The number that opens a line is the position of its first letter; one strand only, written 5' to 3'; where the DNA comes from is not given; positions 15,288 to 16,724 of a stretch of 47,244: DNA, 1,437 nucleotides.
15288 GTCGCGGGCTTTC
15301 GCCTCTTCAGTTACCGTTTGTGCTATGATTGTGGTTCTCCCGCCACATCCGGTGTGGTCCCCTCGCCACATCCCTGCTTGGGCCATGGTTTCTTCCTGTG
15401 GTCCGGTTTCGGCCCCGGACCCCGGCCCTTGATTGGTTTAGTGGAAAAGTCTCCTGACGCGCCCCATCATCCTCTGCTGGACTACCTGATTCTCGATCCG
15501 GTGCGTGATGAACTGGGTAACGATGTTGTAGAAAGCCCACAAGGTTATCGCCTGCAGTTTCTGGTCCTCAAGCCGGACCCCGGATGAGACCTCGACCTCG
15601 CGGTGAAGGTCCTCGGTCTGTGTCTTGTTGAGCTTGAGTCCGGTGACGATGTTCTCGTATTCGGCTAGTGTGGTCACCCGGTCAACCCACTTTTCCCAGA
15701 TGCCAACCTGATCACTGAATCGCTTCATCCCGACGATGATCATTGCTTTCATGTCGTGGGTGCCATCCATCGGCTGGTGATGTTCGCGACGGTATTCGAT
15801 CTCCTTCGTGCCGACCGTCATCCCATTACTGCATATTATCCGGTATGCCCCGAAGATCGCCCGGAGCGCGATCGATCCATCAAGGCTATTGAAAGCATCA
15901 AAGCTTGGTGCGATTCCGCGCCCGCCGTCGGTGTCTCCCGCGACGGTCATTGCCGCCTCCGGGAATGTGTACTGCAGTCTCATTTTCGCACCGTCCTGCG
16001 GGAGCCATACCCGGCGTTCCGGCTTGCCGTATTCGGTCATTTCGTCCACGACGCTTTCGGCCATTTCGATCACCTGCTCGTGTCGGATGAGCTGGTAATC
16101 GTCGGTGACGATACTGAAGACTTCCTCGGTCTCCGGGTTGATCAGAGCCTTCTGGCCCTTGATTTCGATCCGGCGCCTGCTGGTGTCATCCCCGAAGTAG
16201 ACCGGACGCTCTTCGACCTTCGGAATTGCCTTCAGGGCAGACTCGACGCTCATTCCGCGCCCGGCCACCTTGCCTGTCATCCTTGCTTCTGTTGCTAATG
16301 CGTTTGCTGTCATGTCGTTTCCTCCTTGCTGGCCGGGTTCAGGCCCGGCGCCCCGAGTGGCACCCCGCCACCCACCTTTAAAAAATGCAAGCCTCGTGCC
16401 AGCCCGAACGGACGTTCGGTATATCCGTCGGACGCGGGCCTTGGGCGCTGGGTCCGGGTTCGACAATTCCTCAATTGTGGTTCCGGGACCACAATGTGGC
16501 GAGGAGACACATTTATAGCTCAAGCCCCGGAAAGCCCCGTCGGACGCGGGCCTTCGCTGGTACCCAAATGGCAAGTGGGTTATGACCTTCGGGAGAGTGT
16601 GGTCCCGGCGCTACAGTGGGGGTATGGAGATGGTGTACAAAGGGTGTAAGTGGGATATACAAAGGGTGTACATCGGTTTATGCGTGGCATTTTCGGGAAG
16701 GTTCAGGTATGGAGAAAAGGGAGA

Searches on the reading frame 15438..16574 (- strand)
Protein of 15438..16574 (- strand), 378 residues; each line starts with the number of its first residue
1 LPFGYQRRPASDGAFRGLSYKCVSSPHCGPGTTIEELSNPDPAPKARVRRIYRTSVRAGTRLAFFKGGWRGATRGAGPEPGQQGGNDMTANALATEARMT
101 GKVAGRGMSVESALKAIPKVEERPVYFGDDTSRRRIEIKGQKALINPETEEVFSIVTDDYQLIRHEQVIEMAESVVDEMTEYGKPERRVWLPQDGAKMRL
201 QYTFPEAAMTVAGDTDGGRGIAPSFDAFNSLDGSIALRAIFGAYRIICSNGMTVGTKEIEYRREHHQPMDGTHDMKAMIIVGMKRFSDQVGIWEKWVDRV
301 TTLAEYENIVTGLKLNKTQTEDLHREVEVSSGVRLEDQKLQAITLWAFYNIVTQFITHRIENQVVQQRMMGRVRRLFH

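Call 12: search_protein_families(library=phrogs, proteins=[window:15438-16574:-], max_evalue=0.001)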
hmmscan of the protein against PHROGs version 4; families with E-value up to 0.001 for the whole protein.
window:15438-16574:- (378 aa): 1 family
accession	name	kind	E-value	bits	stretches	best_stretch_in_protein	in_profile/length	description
phrog_1221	-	unknown function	2.7e-15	57.3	1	123-259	79-198/355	-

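Call 13: search_protein_families(library=pfam, proteins=[window:15438-16574:-], max_evalue=0.01)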
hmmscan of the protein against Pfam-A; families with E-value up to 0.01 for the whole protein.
window:15438-16574:- (378 aa): 1 family
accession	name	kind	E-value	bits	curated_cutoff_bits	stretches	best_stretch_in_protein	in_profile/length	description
PF06067.16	DUF932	-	2.7e-15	57.2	23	1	153-369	2-219/227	Domain of unknown function (DUF932)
